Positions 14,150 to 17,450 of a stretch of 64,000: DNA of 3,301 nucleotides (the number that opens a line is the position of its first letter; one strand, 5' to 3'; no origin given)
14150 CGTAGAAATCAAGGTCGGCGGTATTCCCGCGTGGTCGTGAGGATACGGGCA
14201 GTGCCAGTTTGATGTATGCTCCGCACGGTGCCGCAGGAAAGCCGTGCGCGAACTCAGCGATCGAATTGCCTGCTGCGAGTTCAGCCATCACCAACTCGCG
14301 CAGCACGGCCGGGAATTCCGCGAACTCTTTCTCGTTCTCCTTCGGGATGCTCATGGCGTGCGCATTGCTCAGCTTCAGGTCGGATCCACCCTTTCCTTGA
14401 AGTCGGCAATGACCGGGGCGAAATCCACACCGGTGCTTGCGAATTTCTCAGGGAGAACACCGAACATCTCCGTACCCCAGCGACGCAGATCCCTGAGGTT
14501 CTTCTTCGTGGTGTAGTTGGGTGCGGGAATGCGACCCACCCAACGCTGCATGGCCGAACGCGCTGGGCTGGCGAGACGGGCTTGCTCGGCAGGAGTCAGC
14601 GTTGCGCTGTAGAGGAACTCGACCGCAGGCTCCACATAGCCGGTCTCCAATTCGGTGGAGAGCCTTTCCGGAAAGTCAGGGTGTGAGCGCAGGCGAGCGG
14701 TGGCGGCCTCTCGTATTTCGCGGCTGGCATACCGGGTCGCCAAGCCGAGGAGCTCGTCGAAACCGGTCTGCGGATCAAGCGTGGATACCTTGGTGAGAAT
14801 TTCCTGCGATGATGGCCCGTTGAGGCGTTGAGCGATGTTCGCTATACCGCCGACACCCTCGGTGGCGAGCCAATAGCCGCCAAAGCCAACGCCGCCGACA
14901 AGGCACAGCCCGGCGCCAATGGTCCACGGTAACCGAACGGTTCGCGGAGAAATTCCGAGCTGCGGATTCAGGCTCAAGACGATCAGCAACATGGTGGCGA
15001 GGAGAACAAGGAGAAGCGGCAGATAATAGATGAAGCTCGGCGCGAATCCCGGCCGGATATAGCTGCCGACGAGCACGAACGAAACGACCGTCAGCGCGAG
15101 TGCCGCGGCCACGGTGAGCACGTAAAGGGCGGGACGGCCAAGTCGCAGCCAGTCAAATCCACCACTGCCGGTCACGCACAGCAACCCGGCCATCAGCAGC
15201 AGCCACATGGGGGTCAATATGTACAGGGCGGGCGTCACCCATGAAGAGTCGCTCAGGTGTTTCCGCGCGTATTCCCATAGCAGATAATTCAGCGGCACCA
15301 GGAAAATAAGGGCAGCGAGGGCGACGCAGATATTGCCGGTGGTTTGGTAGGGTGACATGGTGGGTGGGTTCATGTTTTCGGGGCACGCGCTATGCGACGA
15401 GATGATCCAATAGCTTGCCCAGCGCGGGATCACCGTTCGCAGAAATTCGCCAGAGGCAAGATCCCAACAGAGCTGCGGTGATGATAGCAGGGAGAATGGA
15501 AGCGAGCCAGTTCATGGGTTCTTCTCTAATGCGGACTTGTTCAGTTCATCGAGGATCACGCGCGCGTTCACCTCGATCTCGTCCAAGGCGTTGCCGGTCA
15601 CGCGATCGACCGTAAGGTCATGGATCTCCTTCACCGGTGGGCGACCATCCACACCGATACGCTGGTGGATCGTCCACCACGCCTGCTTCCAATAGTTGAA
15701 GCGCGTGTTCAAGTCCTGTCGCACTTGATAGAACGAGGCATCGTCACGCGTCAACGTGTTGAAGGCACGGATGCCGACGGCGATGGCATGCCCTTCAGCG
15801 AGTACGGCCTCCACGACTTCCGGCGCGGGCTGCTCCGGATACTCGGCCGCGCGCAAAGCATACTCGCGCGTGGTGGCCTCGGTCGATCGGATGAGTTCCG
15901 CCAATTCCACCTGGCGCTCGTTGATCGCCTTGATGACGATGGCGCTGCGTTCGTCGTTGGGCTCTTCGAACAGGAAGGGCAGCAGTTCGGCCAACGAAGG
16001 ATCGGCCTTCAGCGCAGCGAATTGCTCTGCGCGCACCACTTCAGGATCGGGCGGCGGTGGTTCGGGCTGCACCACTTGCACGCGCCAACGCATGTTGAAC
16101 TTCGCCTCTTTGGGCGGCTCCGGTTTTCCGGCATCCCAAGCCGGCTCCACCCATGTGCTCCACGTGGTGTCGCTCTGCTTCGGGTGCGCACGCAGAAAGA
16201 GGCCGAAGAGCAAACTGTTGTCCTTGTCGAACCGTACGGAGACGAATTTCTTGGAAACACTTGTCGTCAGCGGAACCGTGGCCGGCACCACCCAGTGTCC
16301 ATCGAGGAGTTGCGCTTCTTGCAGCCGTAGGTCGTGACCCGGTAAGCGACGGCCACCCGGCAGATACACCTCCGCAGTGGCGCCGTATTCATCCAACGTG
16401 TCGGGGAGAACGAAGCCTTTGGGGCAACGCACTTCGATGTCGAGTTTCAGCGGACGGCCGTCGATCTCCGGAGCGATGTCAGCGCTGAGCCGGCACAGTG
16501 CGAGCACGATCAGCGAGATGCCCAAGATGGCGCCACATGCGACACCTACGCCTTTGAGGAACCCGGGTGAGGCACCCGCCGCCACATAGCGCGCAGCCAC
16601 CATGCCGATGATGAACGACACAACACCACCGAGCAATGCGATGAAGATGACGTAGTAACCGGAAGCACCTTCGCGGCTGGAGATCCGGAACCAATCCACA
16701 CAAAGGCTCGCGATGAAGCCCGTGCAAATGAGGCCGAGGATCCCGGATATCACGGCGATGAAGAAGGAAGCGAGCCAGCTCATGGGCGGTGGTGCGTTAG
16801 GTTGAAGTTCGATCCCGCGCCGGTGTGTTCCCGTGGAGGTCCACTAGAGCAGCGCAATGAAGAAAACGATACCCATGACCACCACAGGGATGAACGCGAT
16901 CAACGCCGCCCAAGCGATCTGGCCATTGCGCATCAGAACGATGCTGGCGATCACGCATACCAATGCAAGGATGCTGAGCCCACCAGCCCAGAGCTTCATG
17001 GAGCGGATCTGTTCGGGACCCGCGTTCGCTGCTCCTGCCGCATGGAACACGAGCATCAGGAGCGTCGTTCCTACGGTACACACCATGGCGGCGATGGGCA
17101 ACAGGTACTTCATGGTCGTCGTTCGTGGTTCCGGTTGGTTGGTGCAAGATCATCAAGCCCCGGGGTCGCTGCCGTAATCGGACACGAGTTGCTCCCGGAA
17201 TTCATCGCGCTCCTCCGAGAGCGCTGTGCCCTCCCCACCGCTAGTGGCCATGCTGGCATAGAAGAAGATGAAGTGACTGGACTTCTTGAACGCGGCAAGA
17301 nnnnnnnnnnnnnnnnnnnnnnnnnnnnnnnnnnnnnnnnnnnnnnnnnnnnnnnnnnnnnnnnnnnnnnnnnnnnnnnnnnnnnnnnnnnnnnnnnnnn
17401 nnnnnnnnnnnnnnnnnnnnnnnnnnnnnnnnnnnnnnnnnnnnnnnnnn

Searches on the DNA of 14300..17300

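Call 40: search_rna_families(source=window, start=14300, end=17300, threshold=evalue, max_evalue=1)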
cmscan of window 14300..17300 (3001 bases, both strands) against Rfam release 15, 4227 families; matches with E-value up to 1: 0.
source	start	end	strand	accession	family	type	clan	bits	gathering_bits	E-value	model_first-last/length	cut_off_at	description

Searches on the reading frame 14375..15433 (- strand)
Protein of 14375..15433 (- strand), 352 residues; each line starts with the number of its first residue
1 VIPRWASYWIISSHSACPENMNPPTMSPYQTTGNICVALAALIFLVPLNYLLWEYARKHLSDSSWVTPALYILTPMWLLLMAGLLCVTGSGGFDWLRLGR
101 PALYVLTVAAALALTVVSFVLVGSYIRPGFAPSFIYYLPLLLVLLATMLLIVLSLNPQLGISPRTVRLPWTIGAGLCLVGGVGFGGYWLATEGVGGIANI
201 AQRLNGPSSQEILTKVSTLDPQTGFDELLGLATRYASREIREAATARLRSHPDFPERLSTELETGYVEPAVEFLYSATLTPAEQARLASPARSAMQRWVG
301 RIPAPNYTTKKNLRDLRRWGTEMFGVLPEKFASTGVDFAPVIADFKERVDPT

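Call 8: search_protein_families(library=pfam, proteins=[window:14375-15433:-], max_evalue=0.1)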
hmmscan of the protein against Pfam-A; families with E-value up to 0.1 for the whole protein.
window:14375-15433:- (352 aa): 0 families

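Call 32: find_related_loci(query=window:14375-15373:-, collection=metagenome_contigs, flank=4000)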
Query window:14375-15373:- (332 aa) in metagenome_contigs; peptide patterns used: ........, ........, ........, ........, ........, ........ (x = any residue, [..] = any of these).
139 stretches matched a pattern, but none encodes a relative of the query by tblastn (E <= 1e-3).

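Call 58: search_protein_families(library=ncbifam, proteins=[window:14375-15373:-], max_evalue=0.1)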
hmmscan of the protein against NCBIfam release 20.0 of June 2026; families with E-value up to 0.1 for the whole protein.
window:14375-15373:- (332 aa): 0 families

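Call 77: search_protein_families(library=padloc, proteins=[window:14375-15373:-], max_evalue=0.01)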
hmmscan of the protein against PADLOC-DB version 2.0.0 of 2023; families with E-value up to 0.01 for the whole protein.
window:14375-15373:- (332 aa): 0 families
